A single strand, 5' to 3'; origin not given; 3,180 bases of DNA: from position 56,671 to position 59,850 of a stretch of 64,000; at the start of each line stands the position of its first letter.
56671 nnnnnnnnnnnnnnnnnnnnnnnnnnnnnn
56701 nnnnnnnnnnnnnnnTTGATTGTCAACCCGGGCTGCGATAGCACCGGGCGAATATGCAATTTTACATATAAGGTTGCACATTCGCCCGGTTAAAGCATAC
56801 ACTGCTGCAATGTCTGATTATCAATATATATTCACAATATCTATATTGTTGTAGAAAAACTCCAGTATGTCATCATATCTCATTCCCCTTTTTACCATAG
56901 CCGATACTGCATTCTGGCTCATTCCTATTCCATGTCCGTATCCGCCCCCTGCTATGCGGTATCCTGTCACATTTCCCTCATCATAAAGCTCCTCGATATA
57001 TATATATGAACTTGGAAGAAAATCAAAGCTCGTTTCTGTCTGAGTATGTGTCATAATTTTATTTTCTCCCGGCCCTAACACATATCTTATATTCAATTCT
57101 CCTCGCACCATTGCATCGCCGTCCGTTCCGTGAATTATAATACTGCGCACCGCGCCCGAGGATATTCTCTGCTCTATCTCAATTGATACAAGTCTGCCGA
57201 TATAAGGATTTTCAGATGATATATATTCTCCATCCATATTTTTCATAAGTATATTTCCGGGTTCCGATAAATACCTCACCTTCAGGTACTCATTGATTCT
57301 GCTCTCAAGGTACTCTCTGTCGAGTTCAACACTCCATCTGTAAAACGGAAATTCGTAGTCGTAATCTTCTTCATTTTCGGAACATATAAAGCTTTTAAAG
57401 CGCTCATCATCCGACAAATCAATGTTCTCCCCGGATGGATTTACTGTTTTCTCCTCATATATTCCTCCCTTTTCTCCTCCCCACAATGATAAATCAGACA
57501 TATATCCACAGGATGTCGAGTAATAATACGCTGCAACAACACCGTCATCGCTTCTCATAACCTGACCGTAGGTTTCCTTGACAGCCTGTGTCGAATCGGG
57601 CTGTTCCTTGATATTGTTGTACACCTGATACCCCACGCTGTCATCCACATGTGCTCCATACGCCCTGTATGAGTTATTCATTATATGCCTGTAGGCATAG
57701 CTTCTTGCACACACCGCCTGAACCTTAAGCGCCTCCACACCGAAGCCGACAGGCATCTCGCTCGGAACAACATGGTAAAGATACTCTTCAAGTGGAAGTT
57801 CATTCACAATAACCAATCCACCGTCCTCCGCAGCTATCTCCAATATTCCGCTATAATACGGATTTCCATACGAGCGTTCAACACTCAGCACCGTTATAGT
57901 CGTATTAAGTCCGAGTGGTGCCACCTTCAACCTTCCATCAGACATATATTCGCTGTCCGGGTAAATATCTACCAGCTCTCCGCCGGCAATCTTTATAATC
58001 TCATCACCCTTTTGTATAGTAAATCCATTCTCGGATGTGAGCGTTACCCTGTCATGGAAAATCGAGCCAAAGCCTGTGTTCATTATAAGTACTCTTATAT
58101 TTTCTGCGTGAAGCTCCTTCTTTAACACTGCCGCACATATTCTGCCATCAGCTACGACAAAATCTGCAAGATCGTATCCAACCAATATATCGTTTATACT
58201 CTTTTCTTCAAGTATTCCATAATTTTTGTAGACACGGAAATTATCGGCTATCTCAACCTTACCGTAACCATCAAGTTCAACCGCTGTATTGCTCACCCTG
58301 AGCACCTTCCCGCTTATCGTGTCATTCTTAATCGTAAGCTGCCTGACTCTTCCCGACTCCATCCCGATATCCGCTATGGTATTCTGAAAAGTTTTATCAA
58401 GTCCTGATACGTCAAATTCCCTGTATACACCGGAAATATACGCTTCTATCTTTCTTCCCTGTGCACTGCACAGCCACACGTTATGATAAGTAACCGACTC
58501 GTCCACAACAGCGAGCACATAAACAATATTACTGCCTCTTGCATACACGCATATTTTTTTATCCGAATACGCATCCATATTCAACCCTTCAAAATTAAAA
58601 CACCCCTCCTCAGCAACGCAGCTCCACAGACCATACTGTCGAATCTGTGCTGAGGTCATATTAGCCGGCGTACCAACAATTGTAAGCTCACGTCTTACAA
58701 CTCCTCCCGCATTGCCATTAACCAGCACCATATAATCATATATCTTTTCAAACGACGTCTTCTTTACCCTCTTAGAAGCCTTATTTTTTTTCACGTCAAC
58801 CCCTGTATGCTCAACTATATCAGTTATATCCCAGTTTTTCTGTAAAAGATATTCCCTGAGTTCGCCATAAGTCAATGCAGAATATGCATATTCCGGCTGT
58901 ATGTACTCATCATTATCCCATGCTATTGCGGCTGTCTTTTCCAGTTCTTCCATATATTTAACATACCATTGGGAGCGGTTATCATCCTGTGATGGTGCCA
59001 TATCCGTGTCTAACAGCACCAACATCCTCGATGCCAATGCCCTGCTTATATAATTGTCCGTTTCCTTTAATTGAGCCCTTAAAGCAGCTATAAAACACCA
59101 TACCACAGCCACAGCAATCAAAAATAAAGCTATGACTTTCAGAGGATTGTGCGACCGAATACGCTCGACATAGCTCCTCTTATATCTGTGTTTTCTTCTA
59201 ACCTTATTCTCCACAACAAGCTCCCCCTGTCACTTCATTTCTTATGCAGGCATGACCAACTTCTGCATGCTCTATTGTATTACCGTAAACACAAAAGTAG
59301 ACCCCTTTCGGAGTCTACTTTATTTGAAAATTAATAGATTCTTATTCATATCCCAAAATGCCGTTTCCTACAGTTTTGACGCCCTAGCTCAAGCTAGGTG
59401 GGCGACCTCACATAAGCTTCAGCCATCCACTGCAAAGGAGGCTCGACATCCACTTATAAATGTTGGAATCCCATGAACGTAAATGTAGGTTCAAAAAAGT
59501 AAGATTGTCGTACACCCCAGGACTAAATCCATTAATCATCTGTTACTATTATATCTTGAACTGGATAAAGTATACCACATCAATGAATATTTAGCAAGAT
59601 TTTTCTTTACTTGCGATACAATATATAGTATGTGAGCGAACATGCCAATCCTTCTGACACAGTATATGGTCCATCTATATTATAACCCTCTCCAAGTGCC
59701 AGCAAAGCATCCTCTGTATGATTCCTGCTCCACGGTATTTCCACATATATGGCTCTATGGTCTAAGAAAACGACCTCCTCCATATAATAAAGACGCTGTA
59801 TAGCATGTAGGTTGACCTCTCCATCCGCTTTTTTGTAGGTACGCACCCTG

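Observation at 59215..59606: Self-contained ~270-nt transcription unit (sRNA or attenuator leader) upstream of the spoIID-like gene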

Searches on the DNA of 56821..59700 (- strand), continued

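Call 47: search_with_rna_model(model_id=R1, sources=[L022, L023, L024, L025, L026, L027, L028, L029, L030, L031, L032, L033, L035, L036, L037, L038, L039, L040, L041, L042, L043, L044, L048, L049, L050, L051, L053, L054, L055, L056, L057, L058, L059, L060, L061, L062, L063, L064, L065, L066, L067, L068, L069, L070, L071, L072, L073, L075, L076, L077, L078, L080, L081, L082, L083, L084, L085, L086, L087, L088, L089, L091, L092, L093, L094, L095, L096, L097, L098, L099, L100, L102, L103, L104, L105, L106, L107, L108, L110, L111, L112, L113, L114, L115, L116, L118, L119, L120, L121, L122, L123, L125, L127, L131, L133, L134, L135, L136, L137, L138], make_alignment=true, max_evalue=0.00001)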
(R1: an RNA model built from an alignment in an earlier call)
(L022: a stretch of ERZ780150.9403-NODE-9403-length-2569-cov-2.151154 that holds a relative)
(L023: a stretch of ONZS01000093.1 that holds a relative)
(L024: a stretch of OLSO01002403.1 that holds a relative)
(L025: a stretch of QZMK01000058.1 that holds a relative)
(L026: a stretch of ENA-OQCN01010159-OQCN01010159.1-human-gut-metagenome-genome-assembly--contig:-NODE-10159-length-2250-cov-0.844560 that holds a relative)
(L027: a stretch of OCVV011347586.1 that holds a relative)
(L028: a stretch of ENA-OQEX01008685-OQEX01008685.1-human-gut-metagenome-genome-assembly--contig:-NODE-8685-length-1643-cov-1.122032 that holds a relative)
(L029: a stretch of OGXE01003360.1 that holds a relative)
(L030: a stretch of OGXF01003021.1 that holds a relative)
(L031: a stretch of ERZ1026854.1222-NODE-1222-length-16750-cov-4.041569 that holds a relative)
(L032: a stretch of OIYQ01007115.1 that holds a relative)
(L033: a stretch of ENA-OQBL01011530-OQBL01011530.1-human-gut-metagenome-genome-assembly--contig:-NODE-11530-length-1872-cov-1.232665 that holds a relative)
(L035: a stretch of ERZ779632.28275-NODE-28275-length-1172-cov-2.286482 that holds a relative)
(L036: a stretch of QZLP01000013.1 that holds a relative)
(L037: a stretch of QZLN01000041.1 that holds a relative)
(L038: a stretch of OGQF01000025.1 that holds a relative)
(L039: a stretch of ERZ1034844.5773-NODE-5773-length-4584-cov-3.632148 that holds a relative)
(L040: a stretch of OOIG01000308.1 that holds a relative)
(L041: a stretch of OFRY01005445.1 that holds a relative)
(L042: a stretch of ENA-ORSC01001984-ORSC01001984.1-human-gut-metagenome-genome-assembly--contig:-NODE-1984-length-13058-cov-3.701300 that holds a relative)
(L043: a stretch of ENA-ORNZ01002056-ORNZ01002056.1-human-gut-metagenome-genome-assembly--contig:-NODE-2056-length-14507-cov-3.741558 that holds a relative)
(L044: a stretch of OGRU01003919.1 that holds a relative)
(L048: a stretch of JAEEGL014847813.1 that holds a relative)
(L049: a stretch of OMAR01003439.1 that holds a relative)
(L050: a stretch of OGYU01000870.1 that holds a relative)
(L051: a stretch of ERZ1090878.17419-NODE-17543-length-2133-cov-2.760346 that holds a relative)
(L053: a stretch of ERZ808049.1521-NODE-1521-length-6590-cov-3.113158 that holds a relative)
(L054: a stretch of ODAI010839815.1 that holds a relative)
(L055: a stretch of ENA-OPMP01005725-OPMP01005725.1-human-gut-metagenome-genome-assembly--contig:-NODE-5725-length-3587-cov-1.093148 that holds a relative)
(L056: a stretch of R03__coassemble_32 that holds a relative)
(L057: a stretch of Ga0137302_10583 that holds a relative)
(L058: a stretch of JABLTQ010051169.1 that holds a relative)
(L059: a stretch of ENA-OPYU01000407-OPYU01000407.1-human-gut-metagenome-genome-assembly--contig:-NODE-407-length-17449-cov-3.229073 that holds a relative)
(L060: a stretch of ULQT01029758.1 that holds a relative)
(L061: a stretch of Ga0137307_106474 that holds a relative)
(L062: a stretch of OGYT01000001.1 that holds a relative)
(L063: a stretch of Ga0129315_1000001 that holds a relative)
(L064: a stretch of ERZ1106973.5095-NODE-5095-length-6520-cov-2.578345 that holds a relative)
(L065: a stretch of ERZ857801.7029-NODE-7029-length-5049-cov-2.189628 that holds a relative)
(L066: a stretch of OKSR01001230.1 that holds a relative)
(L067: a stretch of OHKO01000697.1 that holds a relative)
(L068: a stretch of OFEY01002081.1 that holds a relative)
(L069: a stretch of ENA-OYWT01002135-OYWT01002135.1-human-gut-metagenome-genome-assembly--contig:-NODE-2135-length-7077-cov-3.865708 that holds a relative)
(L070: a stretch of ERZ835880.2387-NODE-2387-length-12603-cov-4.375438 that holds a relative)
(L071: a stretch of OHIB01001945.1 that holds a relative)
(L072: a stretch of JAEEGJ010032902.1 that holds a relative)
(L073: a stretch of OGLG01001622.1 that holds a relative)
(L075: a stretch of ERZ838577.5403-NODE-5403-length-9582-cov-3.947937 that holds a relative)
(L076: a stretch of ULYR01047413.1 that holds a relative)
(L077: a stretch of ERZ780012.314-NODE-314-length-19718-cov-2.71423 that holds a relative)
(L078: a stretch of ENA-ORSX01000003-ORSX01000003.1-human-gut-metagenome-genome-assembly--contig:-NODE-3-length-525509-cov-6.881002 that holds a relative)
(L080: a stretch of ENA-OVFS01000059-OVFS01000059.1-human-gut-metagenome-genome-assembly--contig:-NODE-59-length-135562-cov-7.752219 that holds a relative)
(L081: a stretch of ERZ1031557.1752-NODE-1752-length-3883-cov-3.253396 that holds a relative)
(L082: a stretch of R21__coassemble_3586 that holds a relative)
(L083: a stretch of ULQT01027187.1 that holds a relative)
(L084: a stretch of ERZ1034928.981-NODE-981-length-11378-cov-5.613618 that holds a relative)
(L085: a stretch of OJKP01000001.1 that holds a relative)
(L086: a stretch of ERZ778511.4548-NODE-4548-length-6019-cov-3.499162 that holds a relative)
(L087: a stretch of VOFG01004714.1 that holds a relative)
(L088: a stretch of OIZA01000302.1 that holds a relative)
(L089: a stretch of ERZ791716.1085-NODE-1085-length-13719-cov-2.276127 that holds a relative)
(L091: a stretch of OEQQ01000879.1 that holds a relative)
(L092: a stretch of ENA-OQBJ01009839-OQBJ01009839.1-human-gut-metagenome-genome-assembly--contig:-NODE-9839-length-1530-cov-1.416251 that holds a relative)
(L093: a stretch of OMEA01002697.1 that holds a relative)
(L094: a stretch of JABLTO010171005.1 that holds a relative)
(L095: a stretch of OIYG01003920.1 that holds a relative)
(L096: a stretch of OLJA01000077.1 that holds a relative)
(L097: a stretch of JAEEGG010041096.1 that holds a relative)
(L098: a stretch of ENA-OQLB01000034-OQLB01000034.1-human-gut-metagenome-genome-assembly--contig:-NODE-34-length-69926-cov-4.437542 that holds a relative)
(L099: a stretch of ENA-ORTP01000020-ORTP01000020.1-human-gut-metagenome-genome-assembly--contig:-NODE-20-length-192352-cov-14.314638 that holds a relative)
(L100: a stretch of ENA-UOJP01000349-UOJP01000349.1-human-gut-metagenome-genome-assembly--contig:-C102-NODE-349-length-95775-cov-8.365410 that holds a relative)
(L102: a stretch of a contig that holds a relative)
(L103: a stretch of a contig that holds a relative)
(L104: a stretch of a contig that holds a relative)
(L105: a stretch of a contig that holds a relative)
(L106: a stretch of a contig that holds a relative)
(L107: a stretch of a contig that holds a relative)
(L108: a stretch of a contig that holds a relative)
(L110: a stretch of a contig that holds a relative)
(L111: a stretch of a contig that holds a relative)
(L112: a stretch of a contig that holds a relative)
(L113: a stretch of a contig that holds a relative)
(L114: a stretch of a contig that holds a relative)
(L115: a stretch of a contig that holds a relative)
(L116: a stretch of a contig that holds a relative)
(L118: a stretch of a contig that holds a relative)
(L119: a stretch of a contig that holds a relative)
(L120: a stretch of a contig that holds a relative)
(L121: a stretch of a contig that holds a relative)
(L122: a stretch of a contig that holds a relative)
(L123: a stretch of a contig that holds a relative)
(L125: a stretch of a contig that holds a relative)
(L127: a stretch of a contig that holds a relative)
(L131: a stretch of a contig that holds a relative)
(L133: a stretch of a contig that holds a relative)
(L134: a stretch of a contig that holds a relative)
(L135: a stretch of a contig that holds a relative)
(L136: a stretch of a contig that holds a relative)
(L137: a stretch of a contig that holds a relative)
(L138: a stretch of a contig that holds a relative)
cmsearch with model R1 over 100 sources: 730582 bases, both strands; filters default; matches with E-value up to 0.00001: 100.
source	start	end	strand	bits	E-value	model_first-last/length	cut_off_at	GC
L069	2995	3175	-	200.3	2e-45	1-180/180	no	0.45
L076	926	1105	-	175.9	1.4e-39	1-180/180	no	0.45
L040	1990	2169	-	174.6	2.8e-39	1-180/180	no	0.43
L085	2591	2770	+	174.6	2.8e-39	1-180/180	no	0.43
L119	1815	1991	-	158.7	1.8e-35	1-180/180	no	0.42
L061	332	509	-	158.4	2.1e-35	1-180/180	no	0.46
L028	170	349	-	155.6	1e-34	1-180/180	no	0.44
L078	3337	3516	+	155.6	1e-34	1-180/180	no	0.44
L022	1882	2060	+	155.1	1.3e-34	1-180/180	no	0.46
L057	11818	11994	+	154.9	1.4e-34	1-180/180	no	0.45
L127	5419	5595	+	154.9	1.4e-34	1-180/180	no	0.45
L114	314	490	+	153.5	3.1e-34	1-180/180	no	0.46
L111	3054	3234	-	152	7.2e-34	1-180/180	no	0.44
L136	5608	5788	-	152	7.2e-34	1-180/180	no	0.44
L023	653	831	+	150.9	1.3e-33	1-180/180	no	0.45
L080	453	631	+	150.9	1.3e-33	1-180/180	no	0.45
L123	426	604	+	150.9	1.3e-33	1-180/180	no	0.45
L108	251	429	-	150.5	1.6e-33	1-180/180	no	0.44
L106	3171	3349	-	149.2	3.4e-33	1-180/180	no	0.46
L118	477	655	+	149.2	3.4e-33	1-180/180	no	0.46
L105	713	893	-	148.6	4.6e-33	1-180/180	no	0.45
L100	699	875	-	148.3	5.5e-33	1-180/180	no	0.45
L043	13206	13386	-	148.2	5.8e-33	1-180/180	no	0.46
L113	13621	13799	-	148.2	5.8e-33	1-180/180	no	0.44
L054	6723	6902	-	147.9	7.1e-33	1-180/180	no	0.44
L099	701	877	+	147.7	7.7e-33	1-180/180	no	0.48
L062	5524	5704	-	147.7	7.8e-33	1-180/180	no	0.46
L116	121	301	-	147.7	7.8e-33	1-180/180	no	0.46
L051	274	463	+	146.9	1.2e-32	1-180/180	no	0.47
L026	1180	1360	-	145.8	2.2e-32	1-180/180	no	0.45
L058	713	905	+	145.2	3.1e-32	1-180/180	no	0.47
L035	851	1030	-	142.7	1.2e-31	1-180/180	no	0.47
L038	1961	2139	-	142.1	1.7e-31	1-180/180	no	0.45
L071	3284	3462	+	142.1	1.7e-31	1-180/180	no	0.45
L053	6042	6233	+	142.1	1.7e-31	1-180/180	no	0.45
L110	5474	5655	-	141.5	2.3e-31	1-180/180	no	0.45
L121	3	195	+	140.5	4.2e-31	1-180/180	no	0.47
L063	867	1047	+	139.3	7.8e-31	1-180/180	no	0.46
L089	3559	3739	-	139.1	8.9e-31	1-180/180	no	0.44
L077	3994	4174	+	138.9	1e-30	1-180/180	no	0.44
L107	3218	3398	-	138.9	1e-30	1-180/180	no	0.44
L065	1024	1202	-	138.6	1.2e-30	1-180/180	no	0.44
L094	3099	3279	-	138.2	1.4e-30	1-180/180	no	0.44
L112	45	222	+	137.6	2e-30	1-180/180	no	0.48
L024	5257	5439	+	136.8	3.1e-30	1-180/180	no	0.48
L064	85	269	+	135.6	6e-30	1-180/180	no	0.46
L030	1217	1394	+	134.4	1.2e-29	1-180/180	no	0.48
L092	1350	1530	-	134.1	1.4e-29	1-180/180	no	0.46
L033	841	1015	-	133.4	2e-29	1-180/180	no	0.47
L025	1790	1974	+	132.9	2.8e-29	1-180/180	no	0.46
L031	7839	8032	-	132.8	2.9e-29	1-180/180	no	0.46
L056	2311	2486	-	132.4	3.6e-29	1-180/180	no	0.45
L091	4425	4608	+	130.4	1.1e-28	1-180/180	no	0.54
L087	795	972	-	128.2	3.6e-28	1-180/180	no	0.48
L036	12907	13089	-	126.6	8.8e-28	1-180/180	no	0.47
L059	1414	1596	+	126.6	8.8e-28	1-180/180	no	0.47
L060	11765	11947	-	126.6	8.8e-28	1-180/180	no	0.47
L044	4526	4709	-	123.7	4.4e-27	1-180/180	no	0.45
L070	9897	10080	-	123.7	4.4e-27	1-180/180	no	0.45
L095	2251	2434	-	123.7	4.4e-27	1-180/180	no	0.45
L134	7998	8181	-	123.7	4.4e-27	1-180/180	no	0.45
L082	1554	1734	-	123.2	5.6e-27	1-180/180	no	0.5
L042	3272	3455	+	123.1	6.1e-27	1-180/180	no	0.52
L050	1275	1458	+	123.1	6.1e-27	1-180/180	no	0.52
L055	383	566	+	123.1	6.1e-27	1-180/180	no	0.52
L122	1141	1324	+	123.1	6.1e-27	1-180/180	no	0.52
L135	2540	2723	-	123.1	6.1e-27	1-180/180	no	0.52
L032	2087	2270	+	123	6.5e-27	1-180/180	no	0.45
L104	590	784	+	122.9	6.6e-27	1-180/180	no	0.46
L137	3267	3447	-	118.4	8e-26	1-180/180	no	0.34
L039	126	320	+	117.9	1.1e-25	1-180/180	no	0.45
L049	409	603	-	117.3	1.4e-25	1-180/180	no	0.46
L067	8695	8889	-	117.3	1.4e-25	1-180/180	no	0.46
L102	833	1027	-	117.3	1.4e-25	1-180/180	no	0.46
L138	4136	4331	-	117.3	1.5e-25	1-180/180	no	0.46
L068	2395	2585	-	117.1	1.6e-25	1-180/180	no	0.44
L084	7909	8087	-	117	1.7e-25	1-180/180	no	0.42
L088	261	455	+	117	1.7e-25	1-180/180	no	0.47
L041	410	593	-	116.6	2.1e-25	1-180/180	no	0.48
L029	5758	5952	-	116.5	2.3e-25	1-180/180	no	0.47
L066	7582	7776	-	116.5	2.3e-25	1-180/180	no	0.47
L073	4576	4770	+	116.5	2.3e-25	1-180/180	no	0.47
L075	608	802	+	116.5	2.3e-25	1-180/180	no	0.47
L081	816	1010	+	116.5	2.3e-25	1-180/180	no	0.47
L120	1917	2111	+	116.5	2.3e-25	1-180/180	no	0.47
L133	8185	8361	+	115.7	3.6e-25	1-180/180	no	0.42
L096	7416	7595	-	113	1.5e-24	1-180/180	no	0.4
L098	7903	8083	+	111.1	4.5e-24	1-180/180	no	0.44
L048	369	561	-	109.3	1.2e-23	1-180/180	no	0.5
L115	12211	12406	-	101.8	7.3e-22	1-180/180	no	0.5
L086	5804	5988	-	99.4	2.9e-21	1-180/180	no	0.46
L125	2690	2894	+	99.1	3.3e-21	1-180/180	no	0.49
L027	1586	1768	+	98.9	3.8e-21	1-180/180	no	0.51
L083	19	208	+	97.5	8.2e-21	1-180/180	no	0.43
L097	3901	4083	-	96.4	1.5e-20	1-180/180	no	0.51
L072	8876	9058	+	93.6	7e-20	1-180/180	no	0.52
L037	3111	3295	-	92.5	1.2e-19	1-180/180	no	0.39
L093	2731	2915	-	92.5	1.2e-19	1-180/180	no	0.39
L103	176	360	-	92.5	1.2e-19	1-180/180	no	0.39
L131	3689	3873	-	92.5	1.2e-19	1-180/180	no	0.39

Alignment A3: 100 matches aligned to the model, 249 columns, each read 5' to 3' on its own strand. Consensus structure (alignment columns), stored with it:
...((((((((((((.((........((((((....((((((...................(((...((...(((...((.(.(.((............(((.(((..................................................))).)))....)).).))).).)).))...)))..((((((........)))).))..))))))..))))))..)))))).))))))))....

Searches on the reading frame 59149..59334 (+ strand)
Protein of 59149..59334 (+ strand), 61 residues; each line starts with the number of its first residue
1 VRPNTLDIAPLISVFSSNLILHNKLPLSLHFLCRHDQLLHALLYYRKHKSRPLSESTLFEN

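Call 39: search_protein_families(library=pfam, proteins=[window:59149-59334:+], max_evalue=0.1)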
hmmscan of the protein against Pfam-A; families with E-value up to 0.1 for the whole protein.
window:59149-59334:+ (61 aa): 0 families

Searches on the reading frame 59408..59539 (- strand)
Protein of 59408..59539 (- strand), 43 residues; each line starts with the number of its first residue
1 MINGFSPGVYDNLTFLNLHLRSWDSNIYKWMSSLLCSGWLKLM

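Call 39: search_protein_families(library=pfam, proteins=[window:59408-59539:-], max_evalue=0.1)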
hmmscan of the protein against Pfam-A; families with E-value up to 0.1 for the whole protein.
window:59408-59539:- (43 aa): 0 families
